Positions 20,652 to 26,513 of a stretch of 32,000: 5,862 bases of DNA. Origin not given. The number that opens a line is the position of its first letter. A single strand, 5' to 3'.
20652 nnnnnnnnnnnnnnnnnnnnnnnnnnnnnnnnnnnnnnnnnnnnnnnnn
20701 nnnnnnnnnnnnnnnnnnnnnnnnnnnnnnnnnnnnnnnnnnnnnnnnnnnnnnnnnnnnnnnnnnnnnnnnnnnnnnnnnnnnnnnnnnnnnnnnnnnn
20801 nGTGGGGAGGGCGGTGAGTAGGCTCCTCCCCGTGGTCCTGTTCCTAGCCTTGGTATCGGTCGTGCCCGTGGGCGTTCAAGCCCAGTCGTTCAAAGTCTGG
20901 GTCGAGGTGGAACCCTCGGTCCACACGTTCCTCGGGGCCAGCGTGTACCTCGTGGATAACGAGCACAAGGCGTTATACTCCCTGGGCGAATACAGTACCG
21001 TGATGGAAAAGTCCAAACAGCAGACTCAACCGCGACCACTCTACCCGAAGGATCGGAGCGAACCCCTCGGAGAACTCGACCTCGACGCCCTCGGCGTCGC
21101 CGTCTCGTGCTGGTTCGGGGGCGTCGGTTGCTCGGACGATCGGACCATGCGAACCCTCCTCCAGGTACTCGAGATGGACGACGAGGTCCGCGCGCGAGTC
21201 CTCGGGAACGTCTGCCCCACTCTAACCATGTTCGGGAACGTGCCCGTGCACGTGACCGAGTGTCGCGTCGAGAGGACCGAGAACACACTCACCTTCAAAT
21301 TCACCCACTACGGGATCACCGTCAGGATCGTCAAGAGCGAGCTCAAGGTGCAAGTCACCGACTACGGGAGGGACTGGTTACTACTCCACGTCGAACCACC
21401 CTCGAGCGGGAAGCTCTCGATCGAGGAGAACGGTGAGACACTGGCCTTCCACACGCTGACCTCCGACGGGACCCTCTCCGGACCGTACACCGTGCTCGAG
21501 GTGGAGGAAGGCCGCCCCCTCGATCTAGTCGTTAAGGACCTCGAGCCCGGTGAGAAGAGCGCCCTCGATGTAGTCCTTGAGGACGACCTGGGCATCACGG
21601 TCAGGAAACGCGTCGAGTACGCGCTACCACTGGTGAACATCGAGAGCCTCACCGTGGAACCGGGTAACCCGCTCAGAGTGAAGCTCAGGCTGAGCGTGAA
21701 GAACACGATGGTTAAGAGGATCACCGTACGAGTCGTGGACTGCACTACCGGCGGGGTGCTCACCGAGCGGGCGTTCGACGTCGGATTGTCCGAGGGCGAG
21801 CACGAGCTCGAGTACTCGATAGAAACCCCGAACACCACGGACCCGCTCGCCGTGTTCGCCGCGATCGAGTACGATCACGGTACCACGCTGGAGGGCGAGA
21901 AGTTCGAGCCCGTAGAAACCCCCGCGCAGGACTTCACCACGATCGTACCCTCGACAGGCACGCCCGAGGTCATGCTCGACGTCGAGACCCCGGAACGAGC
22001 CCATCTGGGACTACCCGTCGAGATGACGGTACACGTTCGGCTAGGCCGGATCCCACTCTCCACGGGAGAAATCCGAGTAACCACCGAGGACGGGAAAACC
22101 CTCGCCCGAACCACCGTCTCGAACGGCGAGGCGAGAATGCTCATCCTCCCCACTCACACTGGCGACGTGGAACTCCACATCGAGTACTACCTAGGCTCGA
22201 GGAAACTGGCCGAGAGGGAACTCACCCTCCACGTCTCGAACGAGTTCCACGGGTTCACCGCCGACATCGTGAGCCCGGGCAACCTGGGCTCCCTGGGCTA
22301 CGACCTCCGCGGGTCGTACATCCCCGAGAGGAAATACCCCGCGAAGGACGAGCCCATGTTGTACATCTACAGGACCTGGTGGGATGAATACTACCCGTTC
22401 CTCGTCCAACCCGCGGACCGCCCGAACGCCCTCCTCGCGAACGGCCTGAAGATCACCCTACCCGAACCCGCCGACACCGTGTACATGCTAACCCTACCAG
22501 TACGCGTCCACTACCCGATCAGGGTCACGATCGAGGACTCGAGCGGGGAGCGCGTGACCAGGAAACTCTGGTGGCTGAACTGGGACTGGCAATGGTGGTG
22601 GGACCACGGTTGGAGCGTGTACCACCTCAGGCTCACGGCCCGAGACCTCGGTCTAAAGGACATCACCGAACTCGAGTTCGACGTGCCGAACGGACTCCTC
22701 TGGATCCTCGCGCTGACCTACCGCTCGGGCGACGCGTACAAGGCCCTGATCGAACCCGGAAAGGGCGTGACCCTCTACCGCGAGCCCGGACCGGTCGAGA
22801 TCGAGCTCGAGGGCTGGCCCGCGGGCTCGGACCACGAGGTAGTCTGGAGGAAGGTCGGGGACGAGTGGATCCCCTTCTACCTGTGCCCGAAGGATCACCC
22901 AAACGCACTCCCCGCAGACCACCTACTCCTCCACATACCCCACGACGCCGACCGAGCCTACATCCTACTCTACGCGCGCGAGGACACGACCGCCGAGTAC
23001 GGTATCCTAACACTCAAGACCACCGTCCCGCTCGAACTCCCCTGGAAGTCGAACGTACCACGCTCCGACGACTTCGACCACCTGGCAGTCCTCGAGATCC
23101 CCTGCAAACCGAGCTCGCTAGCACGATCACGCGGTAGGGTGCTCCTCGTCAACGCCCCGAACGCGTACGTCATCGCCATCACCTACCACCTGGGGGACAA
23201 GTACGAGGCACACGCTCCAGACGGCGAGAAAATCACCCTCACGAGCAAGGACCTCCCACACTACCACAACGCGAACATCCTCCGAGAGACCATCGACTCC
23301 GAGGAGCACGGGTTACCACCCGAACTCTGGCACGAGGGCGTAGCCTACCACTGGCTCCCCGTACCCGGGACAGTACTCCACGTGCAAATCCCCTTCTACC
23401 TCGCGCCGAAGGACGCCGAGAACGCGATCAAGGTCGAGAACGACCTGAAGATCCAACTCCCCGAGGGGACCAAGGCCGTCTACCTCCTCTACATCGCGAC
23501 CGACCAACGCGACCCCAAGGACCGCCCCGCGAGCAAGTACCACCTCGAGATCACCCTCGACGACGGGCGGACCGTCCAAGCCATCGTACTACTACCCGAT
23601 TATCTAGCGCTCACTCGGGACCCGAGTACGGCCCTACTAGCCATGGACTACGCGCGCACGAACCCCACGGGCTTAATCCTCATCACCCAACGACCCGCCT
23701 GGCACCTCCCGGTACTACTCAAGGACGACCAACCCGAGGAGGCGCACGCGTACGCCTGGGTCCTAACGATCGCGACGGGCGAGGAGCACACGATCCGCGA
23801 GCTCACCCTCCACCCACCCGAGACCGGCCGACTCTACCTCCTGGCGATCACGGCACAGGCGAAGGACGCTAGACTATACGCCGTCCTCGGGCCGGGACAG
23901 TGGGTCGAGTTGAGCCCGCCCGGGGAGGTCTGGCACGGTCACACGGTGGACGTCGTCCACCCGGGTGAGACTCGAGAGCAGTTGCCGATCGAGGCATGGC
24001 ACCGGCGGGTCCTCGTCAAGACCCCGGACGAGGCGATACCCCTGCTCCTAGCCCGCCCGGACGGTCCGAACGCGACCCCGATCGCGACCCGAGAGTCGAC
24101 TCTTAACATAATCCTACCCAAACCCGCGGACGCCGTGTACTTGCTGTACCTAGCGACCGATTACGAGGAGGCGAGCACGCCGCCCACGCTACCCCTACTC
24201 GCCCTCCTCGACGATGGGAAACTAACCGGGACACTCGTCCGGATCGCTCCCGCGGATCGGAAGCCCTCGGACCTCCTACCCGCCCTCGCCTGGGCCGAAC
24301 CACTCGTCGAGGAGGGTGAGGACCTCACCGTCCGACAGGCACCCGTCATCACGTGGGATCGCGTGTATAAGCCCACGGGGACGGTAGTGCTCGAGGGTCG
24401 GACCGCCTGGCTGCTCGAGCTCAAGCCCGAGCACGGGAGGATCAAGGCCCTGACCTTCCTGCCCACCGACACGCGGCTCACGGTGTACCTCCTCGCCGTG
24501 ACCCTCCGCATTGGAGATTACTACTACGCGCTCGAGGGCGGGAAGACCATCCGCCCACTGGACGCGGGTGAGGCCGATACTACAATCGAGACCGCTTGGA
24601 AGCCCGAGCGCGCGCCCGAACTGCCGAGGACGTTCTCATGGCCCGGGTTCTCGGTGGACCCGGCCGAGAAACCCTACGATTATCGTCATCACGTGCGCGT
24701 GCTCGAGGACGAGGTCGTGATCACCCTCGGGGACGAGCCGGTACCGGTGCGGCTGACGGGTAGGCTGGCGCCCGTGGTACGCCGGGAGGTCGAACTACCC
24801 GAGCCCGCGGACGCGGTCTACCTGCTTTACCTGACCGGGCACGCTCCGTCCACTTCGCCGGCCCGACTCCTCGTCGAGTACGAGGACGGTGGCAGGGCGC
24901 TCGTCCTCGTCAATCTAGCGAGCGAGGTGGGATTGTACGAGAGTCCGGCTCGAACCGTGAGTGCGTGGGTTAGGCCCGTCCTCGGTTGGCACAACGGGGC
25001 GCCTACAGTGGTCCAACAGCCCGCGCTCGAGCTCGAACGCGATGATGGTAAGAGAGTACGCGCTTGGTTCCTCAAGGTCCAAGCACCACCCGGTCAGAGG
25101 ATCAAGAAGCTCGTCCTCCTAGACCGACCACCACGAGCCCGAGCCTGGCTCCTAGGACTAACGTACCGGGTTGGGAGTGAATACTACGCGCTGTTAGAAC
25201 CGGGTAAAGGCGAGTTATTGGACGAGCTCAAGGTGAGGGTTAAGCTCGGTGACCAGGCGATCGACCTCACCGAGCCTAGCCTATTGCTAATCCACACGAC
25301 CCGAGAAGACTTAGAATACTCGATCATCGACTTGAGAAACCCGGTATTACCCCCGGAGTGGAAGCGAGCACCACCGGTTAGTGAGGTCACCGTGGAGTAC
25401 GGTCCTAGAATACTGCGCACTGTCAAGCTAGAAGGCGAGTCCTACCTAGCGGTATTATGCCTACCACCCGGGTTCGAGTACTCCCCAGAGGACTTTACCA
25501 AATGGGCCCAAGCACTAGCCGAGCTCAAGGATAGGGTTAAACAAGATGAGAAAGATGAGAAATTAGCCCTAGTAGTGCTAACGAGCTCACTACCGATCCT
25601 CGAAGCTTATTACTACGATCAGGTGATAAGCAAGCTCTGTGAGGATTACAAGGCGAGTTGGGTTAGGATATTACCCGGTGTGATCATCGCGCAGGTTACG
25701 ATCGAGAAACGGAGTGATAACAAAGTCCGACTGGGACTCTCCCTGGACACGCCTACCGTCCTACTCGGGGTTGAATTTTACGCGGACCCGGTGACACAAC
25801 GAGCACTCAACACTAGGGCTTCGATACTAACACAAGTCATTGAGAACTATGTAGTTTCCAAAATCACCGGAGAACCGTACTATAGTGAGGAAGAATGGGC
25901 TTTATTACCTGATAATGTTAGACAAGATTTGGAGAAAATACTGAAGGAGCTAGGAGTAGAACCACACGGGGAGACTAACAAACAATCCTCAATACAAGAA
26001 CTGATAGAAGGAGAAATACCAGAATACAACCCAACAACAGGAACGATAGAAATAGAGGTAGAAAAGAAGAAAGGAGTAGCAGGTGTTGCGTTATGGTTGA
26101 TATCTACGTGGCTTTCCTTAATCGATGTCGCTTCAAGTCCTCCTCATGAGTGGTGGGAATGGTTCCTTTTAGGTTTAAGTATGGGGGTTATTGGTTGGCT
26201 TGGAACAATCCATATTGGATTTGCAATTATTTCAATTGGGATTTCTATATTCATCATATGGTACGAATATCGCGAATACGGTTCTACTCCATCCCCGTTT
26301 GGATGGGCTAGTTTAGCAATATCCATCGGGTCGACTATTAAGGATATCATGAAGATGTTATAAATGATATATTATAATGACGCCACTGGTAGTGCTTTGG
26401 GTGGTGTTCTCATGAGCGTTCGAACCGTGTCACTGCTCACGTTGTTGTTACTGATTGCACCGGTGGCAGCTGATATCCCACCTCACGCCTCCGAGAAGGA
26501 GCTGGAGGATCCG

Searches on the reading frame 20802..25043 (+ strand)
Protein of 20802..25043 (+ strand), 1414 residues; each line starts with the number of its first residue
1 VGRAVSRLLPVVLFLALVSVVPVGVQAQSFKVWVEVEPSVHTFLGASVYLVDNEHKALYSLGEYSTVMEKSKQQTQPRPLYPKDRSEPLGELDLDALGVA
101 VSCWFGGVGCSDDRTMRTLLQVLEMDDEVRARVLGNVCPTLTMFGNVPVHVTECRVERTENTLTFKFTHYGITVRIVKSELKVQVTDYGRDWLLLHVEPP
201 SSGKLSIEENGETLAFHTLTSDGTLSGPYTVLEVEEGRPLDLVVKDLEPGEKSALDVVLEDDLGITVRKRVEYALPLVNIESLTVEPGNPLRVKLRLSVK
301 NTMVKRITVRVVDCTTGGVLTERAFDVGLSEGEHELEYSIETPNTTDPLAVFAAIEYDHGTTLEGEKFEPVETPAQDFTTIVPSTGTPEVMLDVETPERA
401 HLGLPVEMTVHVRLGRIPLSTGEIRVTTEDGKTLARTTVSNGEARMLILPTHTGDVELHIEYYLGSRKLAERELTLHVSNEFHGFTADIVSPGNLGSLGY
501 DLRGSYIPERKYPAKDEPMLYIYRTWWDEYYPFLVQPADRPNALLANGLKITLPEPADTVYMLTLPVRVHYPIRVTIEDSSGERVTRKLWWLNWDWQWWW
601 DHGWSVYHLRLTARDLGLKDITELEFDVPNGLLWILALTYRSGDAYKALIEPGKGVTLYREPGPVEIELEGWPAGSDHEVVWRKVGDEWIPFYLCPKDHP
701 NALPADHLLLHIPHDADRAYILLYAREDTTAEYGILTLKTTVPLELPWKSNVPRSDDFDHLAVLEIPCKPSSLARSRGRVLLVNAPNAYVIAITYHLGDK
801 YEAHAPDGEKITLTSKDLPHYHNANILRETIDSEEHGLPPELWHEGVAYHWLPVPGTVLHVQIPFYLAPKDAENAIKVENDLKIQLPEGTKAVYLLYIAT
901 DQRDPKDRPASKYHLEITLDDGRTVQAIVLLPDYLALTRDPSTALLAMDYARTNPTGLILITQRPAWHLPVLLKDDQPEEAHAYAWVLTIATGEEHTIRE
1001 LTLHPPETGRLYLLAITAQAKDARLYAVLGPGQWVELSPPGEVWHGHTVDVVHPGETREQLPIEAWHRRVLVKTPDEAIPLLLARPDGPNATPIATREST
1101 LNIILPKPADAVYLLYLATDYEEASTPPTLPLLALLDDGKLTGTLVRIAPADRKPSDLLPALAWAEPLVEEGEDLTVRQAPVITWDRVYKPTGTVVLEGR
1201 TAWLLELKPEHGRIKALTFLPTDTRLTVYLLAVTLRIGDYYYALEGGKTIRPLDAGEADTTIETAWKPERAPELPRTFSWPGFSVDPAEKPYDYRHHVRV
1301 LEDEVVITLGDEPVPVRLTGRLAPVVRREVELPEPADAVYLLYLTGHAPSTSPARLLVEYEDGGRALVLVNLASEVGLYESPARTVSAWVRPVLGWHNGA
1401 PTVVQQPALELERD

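Call 42: find_homologous_proteins(query=window:20802-25043:+, max_evalue=0.001)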
Query window:20802-25043:+ (1414 aa): 2 proteins with E <= 0.001 among 8000 candidates.
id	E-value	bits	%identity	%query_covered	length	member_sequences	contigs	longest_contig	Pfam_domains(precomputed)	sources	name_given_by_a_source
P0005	0.0e+0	3252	100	100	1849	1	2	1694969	-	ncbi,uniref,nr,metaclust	ncbi:hypothetical protein [Methanopyrus kandleri]|uniref:Uncharacterized secreted protein specific f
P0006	0.0e+0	2290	69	100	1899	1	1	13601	-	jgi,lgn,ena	-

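Call 46: find_encoding_contigs(protein=P0008, flank=10000)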
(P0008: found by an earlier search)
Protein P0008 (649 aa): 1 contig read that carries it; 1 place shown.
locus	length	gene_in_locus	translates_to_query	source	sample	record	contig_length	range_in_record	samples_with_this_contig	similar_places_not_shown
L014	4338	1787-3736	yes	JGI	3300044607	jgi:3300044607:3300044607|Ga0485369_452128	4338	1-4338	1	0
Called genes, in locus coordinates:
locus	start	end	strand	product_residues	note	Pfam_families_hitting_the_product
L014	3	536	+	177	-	?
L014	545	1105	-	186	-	PF13470:PIN_3, PF01850:PIN (weak)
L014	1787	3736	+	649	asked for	-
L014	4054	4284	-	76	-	-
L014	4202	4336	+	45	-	?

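Call 48: find_encoding_contigs(protein=P0006, flank=10000, max_places=8)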
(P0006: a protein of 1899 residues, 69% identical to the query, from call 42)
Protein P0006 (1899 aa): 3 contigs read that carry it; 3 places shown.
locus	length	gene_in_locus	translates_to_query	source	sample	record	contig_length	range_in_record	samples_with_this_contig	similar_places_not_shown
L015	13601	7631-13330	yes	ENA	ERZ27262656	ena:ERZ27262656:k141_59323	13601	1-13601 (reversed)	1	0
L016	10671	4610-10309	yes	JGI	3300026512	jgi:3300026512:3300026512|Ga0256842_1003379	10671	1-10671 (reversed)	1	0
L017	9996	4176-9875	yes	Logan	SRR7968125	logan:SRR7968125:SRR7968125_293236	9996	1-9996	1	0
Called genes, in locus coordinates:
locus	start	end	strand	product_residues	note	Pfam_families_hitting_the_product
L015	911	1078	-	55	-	-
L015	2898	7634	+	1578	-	-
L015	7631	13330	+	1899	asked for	-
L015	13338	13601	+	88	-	?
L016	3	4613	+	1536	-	?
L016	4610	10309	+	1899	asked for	-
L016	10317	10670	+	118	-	?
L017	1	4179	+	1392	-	?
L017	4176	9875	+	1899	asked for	-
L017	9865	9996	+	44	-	?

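Call 54: search_protein_families(library=pfam, proteins=[P0008, L014:3-536:+, L014:545-1105:-], max_evalue=0.01)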
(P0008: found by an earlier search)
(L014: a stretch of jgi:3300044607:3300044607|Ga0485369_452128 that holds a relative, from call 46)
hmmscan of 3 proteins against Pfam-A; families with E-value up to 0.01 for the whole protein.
P0008 (649 aa): 0 families

L014:3-536:+ (177 aa): 0 families

L014:545-1105:- (186 aa): 2 families
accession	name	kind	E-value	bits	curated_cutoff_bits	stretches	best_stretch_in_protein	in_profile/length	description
PF13470.12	PIN_3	-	5.8e-10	40.4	27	1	2-149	3-113/115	PIN domain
PF01850.27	PIN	-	2e-07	32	23.6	1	101-158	61-119/120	PIN domain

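Call 57: list_cluster_members(proteins=[L014:545-1105:-, L014:3-536:+, L010:520-1536:+, L010:3055-4110:-])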
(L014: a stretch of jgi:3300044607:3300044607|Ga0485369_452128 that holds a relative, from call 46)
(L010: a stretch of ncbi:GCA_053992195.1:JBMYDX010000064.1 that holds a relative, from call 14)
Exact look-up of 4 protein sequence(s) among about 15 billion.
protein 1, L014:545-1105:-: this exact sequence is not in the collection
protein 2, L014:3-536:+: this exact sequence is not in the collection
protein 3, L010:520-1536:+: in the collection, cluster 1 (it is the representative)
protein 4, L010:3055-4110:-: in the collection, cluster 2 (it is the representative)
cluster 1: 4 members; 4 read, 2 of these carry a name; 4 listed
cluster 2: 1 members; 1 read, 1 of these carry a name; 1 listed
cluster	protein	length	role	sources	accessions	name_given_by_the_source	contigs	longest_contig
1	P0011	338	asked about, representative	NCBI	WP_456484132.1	hypothetical protein [Methanopyrus kandleri]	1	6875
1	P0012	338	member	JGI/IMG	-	hypothetical protein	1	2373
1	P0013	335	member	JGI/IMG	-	-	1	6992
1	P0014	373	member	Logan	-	-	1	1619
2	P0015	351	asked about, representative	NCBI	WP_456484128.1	hypothetical protein [Methanopyrus kandleri]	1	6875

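Call 69: search_protein_families(library=ncbifam, proteins=[P0008], max_evalue=0.01)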
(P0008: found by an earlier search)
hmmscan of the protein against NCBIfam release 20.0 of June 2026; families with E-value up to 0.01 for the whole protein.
P0008 (649 aa): 0 families

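Call 73: find_encoding_contigs(protein=P0005, flank=10000, max_places=6)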
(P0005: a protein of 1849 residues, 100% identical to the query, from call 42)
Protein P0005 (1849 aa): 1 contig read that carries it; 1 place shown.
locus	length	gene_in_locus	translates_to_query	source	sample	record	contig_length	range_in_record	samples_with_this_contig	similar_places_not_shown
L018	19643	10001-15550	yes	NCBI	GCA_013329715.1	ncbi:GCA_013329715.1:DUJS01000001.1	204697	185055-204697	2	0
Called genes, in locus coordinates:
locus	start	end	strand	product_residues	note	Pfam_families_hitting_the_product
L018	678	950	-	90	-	-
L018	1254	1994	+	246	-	-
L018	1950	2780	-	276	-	-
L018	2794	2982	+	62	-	-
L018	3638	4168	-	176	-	-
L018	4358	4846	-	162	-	-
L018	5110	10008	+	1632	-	-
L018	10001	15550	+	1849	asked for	-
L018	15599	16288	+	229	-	-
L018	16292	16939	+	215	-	-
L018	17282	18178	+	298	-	-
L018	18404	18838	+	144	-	-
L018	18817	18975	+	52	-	-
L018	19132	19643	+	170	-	?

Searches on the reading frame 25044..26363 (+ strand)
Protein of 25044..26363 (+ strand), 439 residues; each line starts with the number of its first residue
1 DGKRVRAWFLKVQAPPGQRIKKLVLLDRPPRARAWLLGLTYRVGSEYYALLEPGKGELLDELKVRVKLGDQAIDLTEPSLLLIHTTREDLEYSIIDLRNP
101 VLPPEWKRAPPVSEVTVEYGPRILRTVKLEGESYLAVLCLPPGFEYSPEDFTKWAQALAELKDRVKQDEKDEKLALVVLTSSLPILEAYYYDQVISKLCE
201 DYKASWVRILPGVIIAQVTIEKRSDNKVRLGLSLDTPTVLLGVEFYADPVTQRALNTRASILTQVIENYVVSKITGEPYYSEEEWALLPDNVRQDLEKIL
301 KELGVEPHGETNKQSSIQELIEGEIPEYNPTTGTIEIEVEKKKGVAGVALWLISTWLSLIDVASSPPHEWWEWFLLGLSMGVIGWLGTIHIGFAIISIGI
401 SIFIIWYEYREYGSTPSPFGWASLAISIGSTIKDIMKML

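Call 9: find_related_loci(query=window:25044-26363:+, collection=genome_contigs, flank=10000)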
Query window:25044-26363:+ (439 aa) in genome_contigs; peptide patterns used: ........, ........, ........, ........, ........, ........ (x = any residue, [..] = any of these).
200 stretches matched a pattern, but none encodes a relative of the query by tblastn (E <= 1e-3).

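Call 11: find_homologous_proteins(query=window:25044-26363:+, max_evalue=0.001)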
Query window:25044-26363:+ (439 aa): 4 proteins with E <= 0.001 among 8000 candidates.
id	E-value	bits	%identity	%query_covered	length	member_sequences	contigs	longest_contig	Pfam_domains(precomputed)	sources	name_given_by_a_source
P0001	2.2e-136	473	68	71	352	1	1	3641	-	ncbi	-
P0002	2.6e-93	331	87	40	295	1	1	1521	-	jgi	jgi:hypothetical protein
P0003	1.2e-78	283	84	36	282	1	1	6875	-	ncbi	-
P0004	2.6e-55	206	80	28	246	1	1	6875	-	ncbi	ncbi:hypothetical protein [Methanopyrus kandleri]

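Call 13: find_encoding_contigs(protein=P0001, flank=10000)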
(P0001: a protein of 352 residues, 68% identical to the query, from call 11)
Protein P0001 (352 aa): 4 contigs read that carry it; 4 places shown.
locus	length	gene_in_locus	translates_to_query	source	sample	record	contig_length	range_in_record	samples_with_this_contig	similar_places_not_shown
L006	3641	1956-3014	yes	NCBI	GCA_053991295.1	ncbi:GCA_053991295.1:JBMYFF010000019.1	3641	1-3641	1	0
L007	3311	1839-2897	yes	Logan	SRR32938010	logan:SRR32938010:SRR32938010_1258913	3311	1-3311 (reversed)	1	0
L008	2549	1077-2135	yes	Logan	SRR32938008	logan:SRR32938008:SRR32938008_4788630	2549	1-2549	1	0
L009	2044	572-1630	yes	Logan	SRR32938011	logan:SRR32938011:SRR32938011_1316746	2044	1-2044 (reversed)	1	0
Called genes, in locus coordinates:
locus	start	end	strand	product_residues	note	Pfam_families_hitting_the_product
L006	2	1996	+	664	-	?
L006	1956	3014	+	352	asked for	-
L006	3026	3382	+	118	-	-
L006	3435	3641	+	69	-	?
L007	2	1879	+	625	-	?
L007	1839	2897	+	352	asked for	-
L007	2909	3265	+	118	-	-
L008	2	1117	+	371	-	?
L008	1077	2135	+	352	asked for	-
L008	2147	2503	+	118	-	-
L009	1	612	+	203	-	?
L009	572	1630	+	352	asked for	-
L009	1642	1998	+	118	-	-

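Call 14: find_encoding_contigs(protein=P0003, flank=10000)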
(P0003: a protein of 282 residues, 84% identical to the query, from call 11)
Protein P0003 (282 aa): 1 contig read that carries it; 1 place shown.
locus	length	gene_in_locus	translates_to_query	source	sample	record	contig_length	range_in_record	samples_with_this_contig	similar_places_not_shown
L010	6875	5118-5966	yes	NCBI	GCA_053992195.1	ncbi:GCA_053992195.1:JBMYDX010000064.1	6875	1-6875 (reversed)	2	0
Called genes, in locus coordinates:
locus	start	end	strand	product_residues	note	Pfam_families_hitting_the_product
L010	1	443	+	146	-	?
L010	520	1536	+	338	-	-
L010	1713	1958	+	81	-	-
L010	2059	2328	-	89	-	-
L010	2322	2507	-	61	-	-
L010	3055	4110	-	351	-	-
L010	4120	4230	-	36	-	-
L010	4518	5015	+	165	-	-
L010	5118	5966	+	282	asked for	-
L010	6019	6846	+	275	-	-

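Call 49: search_protein_representatives(protein=window:25044-26363:+)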
Query: 439 residues. Proteins with E-value up to 0.001 (for the whole library): 4; up to 1e-10: 3; up to 1e-30: 3. The best 4 are listed.
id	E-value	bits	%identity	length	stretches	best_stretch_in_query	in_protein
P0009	1.3e-110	386.5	50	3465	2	1-345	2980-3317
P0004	8.4e-56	205.8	80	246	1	230-352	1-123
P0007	3.2e-48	180.8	72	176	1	234-348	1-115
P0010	3.2e-09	52.3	39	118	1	325-428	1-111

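Call 54: search_protein_families(library=pfam, proteins=[P0008, P0003, L014:3-536:+, L014:545-1105:-, L010:520-1536:+, L010:6019-6846:+], max_evalue=0.01)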
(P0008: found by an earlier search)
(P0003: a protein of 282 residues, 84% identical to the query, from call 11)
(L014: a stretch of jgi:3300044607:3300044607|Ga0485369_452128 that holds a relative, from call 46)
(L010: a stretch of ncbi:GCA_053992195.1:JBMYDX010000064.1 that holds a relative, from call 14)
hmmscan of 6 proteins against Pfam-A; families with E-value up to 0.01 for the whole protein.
P0008 (649 aa): 0 families

P0003 (282 aa): 0 families

L014:3-536:+ (177 aa): 0 families

L014:545-1105:- (186 aa): 2 families
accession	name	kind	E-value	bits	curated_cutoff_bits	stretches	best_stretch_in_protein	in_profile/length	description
PF13470.12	PIN_3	-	5.8e-10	40.4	27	1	2-149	3-113/115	PIN domain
PF01850.27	PIN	-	2e-07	32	23.6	1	101-158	61-119/120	PIN domain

L010:520-1536:+ (338 aa): 0 families

L010:6019-6846:+ (275 aa): 0 families

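Call 63: predict_structure(alignment_id=A3)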
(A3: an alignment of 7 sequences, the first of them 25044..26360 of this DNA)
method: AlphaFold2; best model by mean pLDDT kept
length: 439 residues; sequences in the alignment: 7
mean_pLDDT: 47.9   pTM: 0.37
mean pLDDT of the five models: 47.9, 47.7, 46.5, 43.6, 43.3
residues with pLDDT >= 90: 0; 70-90: 50; 50-70: 128; < 50: 261
segments of 3 or more residues with pLDDT < 50: 1-10, 14-16, 21-39, 41-43, 53-62, 142-146, 164-274, 314-392, 434-439
pLDDT, mean of each block of 10 residues (from residue 1): 36 50 40 39 51 43 70 74 75 73 75 74 62 63 48 53 44 38 32 43 34 34 30 22 24 32 40 58 67 51 67 43 31 29 30 41 41 42 37 53 58 54 56 47
secondary structure, 60 per line:
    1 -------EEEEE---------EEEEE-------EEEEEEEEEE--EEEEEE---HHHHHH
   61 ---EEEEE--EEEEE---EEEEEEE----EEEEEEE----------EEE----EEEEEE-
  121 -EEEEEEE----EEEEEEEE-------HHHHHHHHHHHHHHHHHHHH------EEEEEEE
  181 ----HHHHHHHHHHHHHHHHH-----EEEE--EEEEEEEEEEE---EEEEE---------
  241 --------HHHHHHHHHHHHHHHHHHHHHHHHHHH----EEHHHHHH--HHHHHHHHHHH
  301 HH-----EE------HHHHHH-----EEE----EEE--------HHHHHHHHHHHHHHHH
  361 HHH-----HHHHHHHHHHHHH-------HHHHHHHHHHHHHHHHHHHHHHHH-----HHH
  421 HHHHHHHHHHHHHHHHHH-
elements in order: E8-12 E22-26 E34-43 E46-51 H55-60 E64-68 E71-75 E79-85 E90-96 E107-109 E114-119 E122-128 E133-140 H148-167 E174-180 H185-201 E207-210 E213-223 E227-231 H249-275 H282-287 H290-302 H316-321 E327-329 E334-336 H345-363 H369-381 H389-412 H418-438

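Call 69: search_protein_families(library=ncbifam, proteins=[P0008], max_evalue=0.01)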
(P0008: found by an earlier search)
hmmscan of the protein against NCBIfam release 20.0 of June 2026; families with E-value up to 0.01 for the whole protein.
P0008 (649 aa): 0 families

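Call 76: find_encoding_contigs(protein=P0009, flank=10000, max_places=4)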
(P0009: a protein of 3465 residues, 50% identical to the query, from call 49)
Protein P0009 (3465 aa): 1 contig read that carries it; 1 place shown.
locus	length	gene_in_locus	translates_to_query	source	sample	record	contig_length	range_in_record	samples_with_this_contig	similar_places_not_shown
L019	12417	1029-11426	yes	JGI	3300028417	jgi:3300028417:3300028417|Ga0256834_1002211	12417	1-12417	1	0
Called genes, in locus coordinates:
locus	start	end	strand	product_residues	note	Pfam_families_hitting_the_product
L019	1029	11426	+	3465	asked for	-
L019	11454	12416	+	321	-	?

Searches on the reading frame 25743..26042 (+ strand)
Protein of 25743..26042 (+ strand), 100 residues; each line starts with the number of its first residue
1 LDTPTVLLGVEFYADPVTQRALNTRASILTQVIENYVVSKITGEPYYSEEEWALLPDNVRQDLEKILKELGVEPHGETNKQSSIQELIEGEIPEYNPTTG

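Call 23: find_related_loci(query=A2, collection=genome_contigs, flank=10000)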
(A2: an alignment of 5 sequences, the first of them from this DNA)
Query A2 (100 aa) in genome_contigs; peptide patterns used: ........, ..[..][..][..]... (x = any residue, [..] = any of these).
73 stretches matched a pattern, but none encodes a relative of the query by tblastn (E <= 1e-3).

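Call 28: find_related_loci(query=A2, collection=metagenome_contigs, flank=10000)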
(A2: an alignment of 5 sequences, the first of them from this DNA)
Query A2 (100 aa) in metagenome_contigs; peptide patterns used: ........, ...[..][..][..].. (x = any residue, [..] = any of these).
149 stretches matched a pattern; 2 encode a relative of the query (tblastn E <= 1e-3); 2 distinct loci.
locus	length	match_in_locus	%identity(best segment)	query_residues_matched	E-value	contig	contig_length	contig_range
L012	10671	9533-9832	88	1-100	5e-59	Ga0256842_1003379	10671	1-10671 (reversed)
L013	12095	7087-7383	85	1-99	3e-55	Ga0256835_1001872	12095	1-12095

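Call 54: search_protein_families(library=pfam, proteins=[L013:7836-8588:+, L013:8630-9283:+], max_evalue=0.01)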
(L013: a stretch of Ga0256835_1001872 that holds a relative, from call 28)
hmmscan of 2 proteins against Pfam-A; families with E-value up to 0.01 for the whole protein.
L013:7836-8588:+ (250 aa): 0 families

L013:8630-9283:+ (217 aa): 0 families
